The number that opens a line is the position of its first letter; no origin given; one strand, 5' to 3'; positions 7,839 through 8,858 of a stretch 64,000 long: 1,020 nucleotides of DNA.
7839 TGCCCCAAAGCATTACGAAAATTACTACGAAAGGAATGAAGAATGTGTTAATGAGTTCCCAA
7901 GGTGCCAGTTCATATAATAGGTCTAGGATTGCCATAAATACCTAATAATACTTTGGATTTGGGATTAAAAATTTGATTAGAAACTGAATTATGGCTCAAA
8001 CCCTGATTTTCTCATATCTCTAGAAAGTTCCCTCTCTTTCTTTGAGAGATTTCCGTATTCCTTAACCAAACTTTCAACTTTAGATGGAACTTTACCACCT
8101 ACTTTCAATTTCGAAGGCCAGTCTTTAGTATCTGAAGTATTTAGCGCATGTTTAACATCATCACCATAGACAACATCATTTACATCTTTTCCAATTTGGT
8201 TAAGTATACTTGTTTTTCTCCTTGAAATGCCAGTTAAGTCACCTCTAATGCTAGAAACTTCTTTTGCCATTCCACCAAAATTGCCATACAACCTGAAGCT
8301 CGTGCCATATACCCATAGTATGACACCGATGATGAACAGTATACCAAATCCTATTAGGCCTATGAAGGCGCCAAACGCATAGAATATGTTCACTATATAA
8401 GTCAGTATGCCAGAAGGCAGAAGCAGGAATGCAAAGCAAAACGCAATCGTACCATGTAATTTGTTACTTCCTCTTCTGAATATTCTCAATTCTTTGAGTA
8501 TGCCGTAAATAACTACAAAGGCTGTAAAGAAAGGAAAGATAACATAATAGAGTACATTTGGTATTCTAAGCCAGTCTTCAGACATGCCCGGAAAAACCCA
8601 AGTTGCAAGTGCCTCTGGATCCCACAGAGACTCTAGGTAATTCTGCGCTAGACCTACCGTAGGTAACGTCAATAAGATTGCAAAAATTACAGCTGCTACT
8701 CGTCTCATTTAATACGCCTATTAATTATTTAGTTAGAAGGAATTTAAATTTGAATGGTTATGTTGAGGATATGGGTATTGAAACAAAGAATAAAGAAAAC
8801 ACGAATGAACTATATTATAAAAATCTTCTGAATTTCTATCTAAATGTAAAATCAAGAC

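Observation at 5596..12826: Seven-member paralogous membrane protein family flanking the pilus locus, in two architectural subgroups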

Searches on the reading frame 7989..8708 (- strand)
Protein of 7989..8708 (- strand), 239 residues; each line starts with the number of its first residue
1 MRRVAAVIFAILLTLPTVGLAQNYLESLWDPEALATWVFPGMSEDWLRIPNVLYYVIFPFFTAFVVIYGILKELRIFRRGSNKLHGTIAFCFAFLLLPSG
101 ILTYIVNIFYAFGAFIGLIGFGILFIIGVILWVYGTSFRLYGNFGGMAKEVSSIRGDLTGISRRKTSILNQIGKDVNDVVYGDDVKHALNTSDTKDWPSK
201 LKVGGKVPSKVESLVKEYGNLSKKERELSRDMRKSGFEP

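Call 3: search_protein_families(library=pfam, proteins=[window:7989-8708:-], max_evalue=1)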
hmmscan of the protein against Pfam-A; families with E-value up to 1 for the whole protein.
window:7989-8708:- (239 aa): 1 family
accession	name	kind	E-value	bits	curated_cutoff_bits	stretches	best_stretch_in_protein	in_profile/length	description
PF24234.1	KH_BICC1_1st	-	0.1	13.3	27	1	191-221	37-65/77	BICC1, first type I KH domain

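Call 4: search_protein_families(library=ncbifam, proteins=[window:7989-8708:-], max_evalue=1)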
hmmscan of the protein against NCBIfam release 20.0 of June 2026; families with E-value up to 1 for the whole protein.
window:7989-8708:- (239 aa): 0 families

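Call 14: find_homologous_proteins(query=A3, max_evalue=0.001)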
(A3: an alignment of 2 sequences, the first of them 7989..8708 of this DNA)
Query A3 (2 sequences) (239 aa, profile of the alignment): 50 proteins with E <= 0.001 among 6569 candidates.
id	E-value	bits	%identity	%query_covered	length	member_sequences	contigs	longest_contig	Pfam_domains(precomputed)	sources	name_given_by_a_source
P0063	1.2e-139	482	100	100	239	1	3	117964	-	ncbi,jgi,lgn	-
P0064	1.4e-117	409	86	100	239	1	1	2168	-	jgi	-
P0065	7.5e-108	378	79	100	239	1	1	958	-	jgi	jgi:hypothetical protein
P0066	8.1e-99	348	73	100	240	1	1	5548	-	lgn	-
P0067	8.0e-64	233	53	98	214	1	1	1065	-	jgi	jgi:hypothetical protein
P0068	1.4e-58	216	51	97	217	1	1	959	-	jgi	jgi:hypothetical protein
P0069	1.2e-57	213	47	97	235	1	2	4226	-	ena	-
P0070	6.3e-57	211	55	88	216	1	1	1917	-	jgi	jgi:hypothetical protein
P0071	3.4e-55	205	25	40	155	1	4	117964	-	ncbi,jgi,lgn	-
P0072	1.1e-53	200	50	84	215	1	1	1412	-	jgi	jgi:hypothetical protein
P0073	6.7e-52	194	47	96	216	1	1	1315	-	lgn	-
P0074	5.2e-50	188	49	93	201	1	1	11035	-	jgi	jgi:hypothetical protein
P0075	6.3e-46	175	52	71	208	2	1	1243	-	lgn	-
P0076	1.1e-43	168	53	65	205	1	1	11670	-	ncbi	-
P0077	2.2e-43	167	60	56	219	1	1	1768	-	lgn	-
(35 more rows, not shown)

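Call 32: find_related_loci(query=A6, collection=genome_contigs, flank=10000)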
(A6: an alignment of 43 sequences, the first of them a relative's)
Query A6 (239 aa) in genome_contigs; peptide patterns used: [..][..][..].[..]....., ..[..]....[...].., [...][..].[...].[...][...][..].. (x = any residue, [..] = any of these).
223 stretches matched a pattern; 2 encode a relative of the query (tblastn E <= 1e-3); 2 distinct loci.
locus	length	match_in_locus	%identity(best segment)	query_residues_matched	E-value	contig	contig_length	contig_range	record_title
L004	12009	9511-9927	51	22-158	1e-41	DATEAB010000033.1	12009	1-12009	MAG TPA_asm: archaeon isolate SMAG_U8207 k141_119381, whole genome shotgun sequence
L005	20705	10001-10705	27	2-239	2e-20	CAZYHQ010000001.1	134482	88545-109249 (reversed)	MAG TPA_asm: uncultured archaeon isolate SRP269290_co3_790 genome assembly, contig: NODE_72_length_134482_cov_7.817172,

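Call 35: find_encoding_contigs(protein=P0071, flank=3000, max_places=4)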
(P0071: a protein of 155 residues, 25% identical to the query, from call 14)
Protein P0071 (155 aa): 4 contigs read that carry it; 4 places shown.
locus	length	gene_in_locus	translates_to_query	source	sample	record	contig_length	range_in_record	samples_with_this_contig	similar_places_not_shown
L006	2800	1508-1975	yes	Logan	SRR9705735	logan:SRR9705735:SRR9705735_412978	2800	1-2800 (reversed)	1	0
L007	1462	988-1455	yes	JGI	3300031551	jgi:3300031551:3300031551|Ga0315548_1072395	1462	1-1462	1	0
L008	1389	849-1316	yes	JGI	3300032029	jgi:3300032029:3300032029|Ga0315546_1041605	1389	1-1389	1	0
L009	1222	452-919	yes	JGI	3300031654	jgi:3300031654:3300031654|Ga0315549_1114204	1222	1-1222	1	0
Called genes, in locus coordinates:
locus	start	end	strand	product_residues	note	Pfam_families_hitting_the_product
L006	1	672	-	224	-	?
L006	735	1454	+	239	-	-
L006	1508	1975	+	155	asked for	-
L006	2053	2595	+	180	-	-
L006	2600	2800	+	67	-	?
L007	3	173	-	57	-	?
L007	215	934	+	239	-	-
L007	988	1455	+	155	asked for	-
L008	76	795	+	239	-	-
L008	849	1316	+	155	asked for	-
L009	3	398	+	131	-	?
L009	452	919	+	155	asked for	-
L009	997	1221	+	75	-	?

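Call 39: predict_structure(alignment_id=A6)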
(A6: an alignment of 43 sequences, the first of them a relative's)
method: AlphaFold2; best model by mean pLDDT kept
length: 239 residues; sequences in the alignment: 43
mean_pLDDT: 82.2   pTM: 0.45
mean pLDDT of the five models: 82.2, 79.5, 79.4, 77.0, 76.4
residues with pLDDT >= 90: 70; 70-90: 141; 50-70: 25; < 50: 3
segments of 3 or more residues with pLDDT < 50: none
pLDDT, mean of each block of 10 residues (from residue 1): 80 66 54 72 76 81 89 86 91 82 70 80 93 83 72 86 92 90 91 89 87 92 91 79
secondary structure, 60 per line:
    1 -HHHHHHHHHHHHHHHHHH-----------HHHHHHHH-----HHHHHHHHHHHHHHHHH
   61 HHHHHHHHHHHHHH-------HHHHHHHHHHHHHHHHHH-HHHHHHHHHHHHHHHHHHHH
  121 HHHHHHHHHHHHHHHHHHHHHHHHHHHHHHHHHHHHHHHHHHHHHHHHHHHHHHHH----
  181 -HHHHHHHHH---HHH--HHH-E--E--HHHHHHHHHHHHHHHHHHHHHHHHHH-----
elements in order: H2-19 H31-38 H44-74 H82-99 H101-176 H182-190 H209-234

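Call 44: fold_search(model_id=the predicted structure, library=pdb)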
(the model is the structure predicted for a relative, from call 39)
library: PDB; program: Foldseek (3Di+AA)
matches with E <= 10: 65; with E <= 0.001: 0
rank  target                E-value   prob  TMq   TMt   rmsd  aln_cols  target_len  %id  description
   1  5h6r_A                1.3e+00  0.82  0.23  0.09   8.1        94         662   16  Crystal structure of LSD1-CoREST in complex with peptide 13 (released 2017-04-12)
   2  5l3b_A                1.3e+00  0.80  0.23  0.09   8.2        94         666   16  Human LSD1/CoREST: LSD1 D556G mutation (released 2016-05-04)
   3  5h6q_A                1.4e+00  0.75  0.23  0.09   8.5        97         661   16  Crystal structure of LSD1-CoREST in complex with peptide 11 (released 2017-04-12)
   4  6tuy_A                1.4e+00  0.75  0.23  0.09   8.0        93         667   17  Human LSD1/CoREST bound to the quinazoline inhibitor MC4106 (released 2021-07-21)
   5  5l3d_A                1.7e+00  0.75  0.23  0.09   8.2        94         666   16  Human LSD1/CoREST: LSD1 Y761H mutation (released 2016-05-04)
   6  2iw5_A                1.7e+00  0.69  0.23  0.08   8.6        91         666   18  Structural Basis for CoREST-Dependent Demethylation of Nucleosomes by the Human LSD1 Histone Demethylase (released 2006-08-09)
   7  8ym7_A                1.9e+00  0.63  0.23  0.09   8.6        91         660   18  Crystal structure of Lysine Specific Demethylase 1 (LSD1) with JH-45 (released 2024-05-22)
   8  6k3e_A                2.3e+00  0.54  0.23  0.09   9.0        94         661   18  LSD1/Co-Rest structure with an inhibitor (released 2020-05-20)
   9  5l3c_A                2.6e+00  0.57  0.23  0.09   8.2        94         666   16  Human LSD1/CoREST: LSD1 E379K mutation (released 2016-05-04)
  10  2uxx_A                2.6e+00  0.54  0.23  0.08   8.6        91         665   18  Human LSD1 Histone Demethylase-CoREST in complex with an FAD- tranylcypromine adduct (released 2007-08-21)
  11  7cdf_A                2.7e+00  0.57  0.23  0.09   8.1        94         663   16  Crystal structure of LSD1-CoREST in complex with PRSFLVRRK peptide (released 2021-06-23)
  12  2zdi_B                2.7e+00  0.10  0.15  0.28   9.8       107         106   16  Crystal structure of Prefoldin from Pyrococcus horikoshii OT3 (released 2008-02-05)
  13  6w4k_A                2.9e+00  0.47  0.23  0.09   8.6        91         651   18  Crystal structure of Lysine Specific Demethylase 1 (LSD1) with CC-90011 (released 2020-10-21)
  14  2x0l_A                3.0e+00  0.13  0.14  0.07   8.1        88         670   16  Crystal structure of a neuro-specific splicing variant of human histone lysine demethylase LSD1. (released 2010-03-02)
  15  8q1h_A                3.4e+00  0.51  0.23  0.09   8.1        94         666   16  LSD1 Y391K-CoREST bound to Histone H3 N-terminal tail (released 2024-05-15)
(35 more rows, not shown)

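Call 61: find_related_loci(query=A6, collection=metagenome_contigs, flank=10000)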
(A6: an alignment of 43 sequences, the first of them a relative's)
Query A6 (239 aa) in metagenome_contigs; peptide patterns used: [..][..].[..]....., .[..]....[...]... (x = any residue, [..] = any of these).
275 stretches matched a pattern; 26 encode a relative of the query (tblastn E <= 1e-3); 26 distinct loci.
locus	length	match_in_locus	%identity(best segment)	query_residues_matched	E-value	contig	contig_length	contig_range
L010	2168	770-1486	86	1-239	1e-144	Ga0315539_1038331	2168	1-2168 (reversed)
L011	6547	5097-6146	46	2-202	9e-54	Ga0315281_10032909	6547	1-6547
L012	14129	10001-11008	51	20-177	2e-47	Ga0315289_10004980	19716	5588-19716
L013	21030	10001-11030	41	8-233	8e-47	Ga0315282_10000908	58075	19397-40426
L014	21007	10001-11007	56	28-187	8e-47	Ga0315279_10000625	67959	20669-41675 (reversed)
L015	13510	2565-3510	59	28-157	7e-46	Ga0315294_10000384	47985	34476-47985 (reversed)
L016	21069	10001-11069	60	29-222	6e-46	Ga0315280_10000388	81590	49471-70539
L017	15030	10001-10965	56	20-157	1e-45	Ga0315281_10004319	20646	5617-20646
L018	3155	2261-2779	46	22-196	2e-45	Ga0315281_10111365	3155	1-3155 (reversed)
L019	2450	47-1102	44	8-187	6e-45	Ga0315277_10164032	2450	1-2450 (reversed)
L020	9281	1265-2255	52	22-164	8e-44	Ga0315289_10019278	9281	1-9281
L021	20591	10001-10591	40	19-224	1e-43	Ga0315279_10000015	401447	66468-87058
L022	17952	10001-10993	39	22-238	4e-43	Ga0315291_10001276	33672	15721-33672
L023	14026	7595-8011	51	22-158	1e-40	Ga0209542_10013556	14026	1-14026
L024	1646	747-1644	49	22-171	1e-41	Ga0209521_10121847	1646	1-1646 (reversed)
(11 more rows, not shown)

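Call 72: search_protein_families(library=pfam, alignment_id=A9, max_evalue=0.1)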
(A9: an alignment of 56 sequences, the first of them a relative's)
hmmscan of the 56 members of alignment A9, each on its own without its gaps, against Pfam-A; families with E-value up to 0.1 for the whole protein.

A. member 1, P0063 (239 aa): 0 families

B. families by the number of members that match (of 56 scanned): 81 families (the first 25 are shown)
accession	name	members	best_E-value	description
PF00558.24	Vpu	8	0.0061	Vpu protein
PF16326.10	ABC_tran_CTD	7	0.00026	ABC transporter C-terminal domain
PF05297.16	Herpes_LMP1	5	0.0013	Herpesvirus latent membrane protein 1 (LMP1)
PF10112.14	Halogen_Hydrol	5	0.0039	5-bromo-4-chloroindolyl phosphate hydrolysis protein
PF04977.20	DivIC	4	0.0033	Septum formation initiator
PF19744.4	DUF6232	4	0.019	Family of unknown function (DUF6232)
PF04791.21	LMBR1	3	0.0014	LMBR1-like membrane protein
PF14163.11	SieB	3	0.0035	Super-infection exclusion protein B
PF08946.15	Osmo_CC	3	0.0061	Osmosensory transporter coiled coil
PF25764.1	KIF21A_4th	3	0.01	KIF21A-like domain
PF07219.19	HemY_N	3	0.023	HemY protein N-terminus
PF13863.11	DUF4200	3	0.029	Domain of unknown function (DUF4200)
PF14282.11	FlxA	2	1.3e-05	FlxA-like protein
PF19962.4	EAD9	2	0.0004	Effector-associated domain 9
PF06785.16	UPF0242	2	0.00047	Uncharacterised protein family (UPF0242) N-terminus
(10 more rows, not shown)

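Call 74: search_protein_representatives(alignment_id=A9)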
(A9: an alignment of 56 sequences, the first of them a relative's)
Query: 56 sequences, 222 profile positions. Proteins with E-value up to 0.001 (for the whole library): 555; up to 1e-10: 425; up to 1e-30: 36. The best 150 are listed.
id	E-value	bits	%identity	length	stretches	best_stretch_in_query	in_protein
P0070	4.2e-76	271.5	-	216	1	1-220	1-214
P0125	6.1e-75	267.7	-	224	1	1-218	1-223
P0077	3.5e-74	265.2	-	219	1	3-220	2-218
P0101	2.9e-73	262.2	-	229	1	3-219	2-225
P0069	2.2e-70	252.8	-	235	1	1-221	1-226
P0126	6.8e-70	251.2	-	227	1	1-218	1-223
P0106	8.0e-69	247.7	-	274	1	9-214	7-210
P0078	2.8e-66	239.4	-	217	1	1-220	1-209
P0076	8.4e-62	224.7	-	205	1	3-218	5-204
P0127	5.8e-57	208.9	-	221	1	6-218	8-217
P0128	1.6e-56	207.5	-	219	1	9-212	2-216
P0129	5.5e-53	195.9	-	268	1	11-186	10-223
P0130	1.5e-51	191.2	-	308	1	6-214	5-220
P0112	6.9e-49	182.5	-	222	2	61-213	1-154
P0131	2.8e-45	170.7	-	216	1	3-210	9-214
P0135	2.0e-36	141.7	-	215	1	4-213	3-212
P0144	6.5e-32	127.0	-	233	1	6-217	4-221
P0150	1.3e-30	122.7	-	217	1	6-216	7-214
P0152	2.1e-30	122.0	-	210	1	2-213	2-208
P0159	1.4e-29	119.3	-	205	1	1-215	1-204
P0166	2.0e-27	112.3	-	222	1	1-220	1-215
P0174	2.4e-26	108.8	-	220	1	5-215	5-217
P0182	1.0e-25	106.7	-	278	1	8-211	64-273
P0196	1.5e-24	102.9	-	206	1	1-208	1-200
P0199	1.7e-24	102.7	-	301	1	7-181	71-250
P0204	3.3e-24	101.8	-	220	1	3-214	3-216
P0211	6.5e-24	100.8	-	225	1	1-216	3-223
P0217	1.5e-23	99.7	-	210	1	2-219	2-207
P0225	5.4e-23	97.8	-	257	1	9-214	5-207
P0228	7.7e-23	97.3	-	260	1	8-200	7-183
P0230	9.9e-23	97.0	-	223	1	8-205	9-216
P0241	2.5e-22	95.6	-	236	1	3-218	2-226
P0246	6.2e-22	94.3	-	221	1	2-219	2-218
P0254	1.7e-21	92.9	-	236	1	9-206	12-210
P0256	2.2e-21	92.6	-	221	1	1-221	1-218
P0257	2.3e-21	92.5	-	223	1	1-217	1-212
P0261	3.0e-21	92.1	-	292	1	5-181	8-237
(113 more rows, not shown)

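Call 75: find_encoding_contigs(protein=P0261, flank=10000, max_places=2)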
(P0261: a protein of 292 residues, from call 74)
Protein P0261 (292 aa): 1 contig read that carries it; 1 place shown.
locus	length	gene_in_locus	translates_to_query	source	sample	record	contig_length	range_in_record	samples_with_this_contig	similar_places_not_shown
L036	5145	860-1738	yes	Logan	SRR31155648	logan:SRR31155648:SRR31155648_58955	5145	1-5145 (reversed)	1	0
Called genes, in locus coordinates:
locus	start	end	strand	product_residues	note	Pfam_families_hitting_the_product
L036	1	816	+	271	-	?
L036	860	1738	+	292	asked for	-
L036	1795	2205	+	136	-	-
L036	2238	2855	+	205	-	-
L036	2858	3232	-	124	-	PF00571:CBS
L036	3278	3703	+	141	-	-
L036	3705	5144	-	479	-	?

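Call 76: find_encoding_contigs(protein=P0199, flank=10000, max_places=2)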
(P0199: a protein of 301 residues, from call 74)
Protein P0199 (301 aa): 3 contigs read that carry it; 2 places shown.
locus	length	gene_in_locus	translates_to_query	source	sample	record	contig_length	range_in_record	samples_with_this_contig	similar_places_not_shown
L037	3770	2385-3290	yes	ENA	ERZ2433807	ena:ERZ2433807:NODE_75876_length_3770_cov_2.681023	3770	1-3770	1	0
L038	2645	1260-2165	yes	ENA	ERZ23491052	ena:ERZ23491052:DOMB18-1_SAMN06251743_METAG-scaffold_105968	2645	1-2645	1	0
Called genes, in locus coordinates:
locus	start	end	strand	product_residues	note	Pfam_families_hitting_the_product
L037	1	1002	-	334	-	?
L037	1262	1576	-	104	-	PF01918:Alba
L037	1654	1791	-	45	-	-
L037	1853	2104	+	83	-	-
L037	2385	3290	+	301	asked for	-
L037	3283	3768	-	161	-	?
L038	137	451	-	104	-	PF01918:Alba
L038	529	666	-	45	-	-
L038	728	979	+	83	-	-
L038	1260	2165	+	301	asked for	-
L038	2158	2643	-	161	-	?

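Call 79: list_cluster_members(proteins=[P0159, P0241, P0211, P0230, P0257, P0135, P0204, P0152, P0182, P0144])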
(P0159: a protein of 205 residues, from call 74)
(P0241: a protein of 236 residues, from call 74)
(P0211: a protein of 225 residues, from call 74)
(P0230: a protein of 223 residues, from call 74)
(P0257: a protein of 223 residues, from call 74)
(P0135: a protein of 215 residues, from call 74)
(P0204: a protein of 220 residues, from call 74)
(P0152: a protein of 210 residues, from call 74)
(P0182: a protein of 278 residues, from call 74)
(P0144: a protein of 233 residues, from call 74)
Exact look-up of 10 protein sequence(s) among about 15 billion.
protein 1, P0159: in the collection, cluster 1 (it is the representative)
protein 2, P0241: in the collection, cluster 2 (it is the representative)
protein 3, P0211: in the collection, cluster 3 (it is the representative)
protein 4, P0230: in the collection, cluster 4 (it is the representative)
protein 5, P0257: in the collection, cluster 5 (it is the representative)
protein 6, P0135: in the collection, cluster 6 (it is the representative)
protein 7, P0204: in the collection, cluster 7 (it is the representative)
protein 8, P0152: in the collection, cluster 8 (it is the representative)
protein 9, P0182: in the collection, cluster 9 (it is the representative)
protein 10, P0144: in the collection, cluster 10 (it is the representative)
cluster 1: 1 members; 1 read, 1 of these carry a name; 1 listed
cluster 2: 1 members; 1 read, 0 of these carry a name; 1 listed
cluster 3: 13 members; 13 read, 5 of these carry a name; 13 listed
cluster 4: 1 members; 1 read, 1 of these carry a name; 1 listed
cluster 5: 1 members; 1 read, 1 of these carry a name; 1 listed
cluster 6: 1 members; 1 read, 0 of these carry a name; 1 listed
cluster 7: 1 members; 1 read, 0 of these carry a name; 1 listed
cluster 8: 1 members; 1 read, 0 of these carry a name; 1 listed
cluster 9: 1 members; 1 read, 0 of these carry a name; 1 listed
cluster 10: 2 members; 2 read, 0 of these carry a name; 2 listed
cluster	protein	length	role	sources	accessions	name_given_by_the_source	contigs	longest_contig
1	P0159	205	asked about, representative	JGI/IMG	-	hypothetical protein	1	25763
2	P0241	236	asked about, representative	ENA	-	-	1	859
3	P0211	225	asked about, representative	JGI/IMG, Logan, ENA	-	-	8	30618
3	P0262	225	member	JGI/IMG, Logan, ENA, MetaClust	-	\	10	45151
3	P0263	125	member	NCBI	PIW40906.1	MAG: hypothetical protein COW21_04675, partial [Candidatus Aenigmarchaeota archaeon ...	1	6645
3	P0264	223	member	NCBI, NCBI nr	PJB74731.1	MAG: hypothetical protein CO092_03930 [Candidatus Aenigmarchaeota archaeon ...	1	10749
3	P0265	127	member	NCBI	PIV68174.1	MAG: hypothetical protein COS07_05010, partial [Candidatus Aenigmarchaeota archaeon ...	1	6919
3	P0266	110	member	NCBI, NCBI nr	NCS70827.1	MAG: hypothetical protein GW780_01515 [Candidatus Aenigmarchaeota archaeon] | hypothetical protein [Candidatus Aenigmarchaeota archaeon]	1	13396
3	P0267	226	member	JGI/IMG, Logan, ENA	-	-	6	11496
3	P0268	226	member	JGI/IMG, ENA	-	-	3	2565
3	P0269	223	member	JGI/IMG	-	-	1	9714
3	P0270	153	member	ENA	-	-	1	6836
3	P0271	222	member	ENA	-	-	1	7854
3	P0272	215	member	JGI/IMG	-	-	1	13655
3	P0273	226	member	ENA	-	-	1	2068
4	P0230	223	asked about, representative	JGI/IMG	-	hypothetical protein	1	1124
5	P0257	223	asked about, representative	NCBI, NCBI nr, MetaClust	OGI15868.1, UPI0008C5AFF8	hypothetical protein A3K63_00710 [Candidatus Micrarchaeota archaeon RBG_16_49_10] | MAG: hypothetical protein A3K63_00710 [Candidatus Micrarchaeota archaeon RBG_16_49_10] | status=active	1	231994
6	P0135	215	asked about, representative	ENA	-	-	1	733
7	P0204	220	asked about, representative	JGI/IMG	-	-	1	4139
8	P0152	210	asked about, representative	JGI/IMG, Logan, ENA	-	-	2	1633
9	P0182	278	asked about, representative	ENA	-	-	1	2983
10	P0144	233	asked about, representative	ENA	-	-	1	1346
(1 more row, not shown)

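Call 80: find_encoding_contigs(protein=P0257, flank=10000, max_places=1)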
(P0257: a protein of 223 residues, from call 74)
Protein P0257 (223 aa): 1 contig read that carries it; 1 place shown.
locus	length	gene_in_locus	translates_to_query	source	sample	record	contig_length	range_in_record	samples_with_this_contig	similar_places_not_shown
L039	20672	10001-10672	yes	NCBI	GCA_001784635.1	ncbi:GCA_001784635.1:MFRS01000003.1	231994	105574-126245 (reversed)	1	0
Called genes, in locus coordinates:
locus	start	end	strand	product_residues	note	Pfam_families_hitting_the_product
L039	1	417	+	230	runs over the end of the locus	-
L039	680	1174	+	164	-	-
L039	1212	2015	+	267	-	-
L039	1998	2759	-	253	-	-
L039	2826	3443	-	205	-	-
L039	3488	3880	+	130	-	PF00571:CBS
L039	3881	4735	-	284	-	-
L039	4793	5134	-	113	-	-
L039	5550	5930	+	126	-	-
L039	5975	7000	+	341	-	-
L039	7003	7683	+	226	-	-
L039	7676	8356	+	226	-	-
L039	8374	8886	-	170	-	PF00226:DnaJ (faint)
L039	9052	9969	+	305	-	-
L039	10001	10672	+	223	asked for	-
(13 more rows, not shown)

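Call 81: find_encoding_contigs(protein=P0262, flank=10000, max_places=1)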
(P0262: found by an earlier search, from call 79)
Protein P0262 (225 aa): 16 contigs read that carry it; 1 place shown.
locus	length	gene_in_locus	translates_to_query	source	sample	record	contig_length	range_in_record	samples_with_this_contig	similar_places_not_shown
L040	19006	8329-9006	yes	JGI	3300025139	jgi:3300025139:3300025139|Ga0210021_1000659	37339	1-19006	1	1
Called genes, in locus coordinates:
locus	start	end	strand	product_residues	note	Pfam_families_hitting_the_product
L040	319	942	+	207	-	PF12762:DDE_Tnp_IS1595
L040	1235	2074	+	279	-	-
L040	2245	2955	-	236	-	PF02616:SMC_ScpA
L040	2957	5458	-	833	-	PF02463:SMC_N, PF13175:AAA_15, PF13476:AAA_23 (faint), PF13555:AAA_29 (weak), PF13304:AAA_21 (weak), PF06470:SMC_hinge, PF13304:AAA_21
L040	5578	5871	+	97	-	-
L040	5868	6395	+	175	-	PF11848:DUF3368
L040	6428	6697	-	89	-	-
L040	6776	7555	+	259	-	-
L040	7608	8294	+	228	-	-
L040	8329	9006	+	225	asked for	-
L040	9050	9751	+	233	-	-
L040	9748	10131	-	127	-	PF00571:CBS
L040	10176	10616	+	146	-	-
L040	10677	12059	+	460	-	PF01637:ATPase_2, PF13173:AAA_14, PF13401:AAA_22, PF03008:DUF234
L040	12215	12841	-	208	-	-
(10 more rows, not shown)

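Call 82: find_encoding_contigs(protein=P0159, flank=10000, max_places=1)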
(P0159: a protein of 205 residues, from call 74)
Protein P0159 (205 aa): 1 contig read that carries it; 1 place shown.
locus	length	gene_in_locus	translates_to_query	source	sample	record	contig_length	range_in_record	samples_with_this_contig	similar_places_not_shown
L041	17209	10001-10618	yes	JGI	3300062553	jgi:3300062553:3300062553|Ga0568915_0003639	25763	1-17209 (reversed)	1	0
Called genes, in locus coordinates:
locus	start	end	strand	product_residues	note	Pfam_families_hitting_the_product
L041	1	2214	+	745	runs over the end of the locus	PF00437:T2SSE, PF13555:AAA_29 (faint)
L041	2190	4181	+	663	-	-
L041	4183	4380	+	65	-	PF13240:Zn_Ribbon_1 (weak)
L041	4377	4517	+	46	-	-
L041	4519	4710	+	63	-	-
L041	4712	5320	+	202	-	-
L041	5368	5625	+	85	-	-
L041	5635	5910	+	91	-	-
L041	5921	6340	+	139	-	-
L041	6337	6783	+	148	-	-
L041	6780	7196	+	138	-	-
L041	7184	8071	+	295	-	-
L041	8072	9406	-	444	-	-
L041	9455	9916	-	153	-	-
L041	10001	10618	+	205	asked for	-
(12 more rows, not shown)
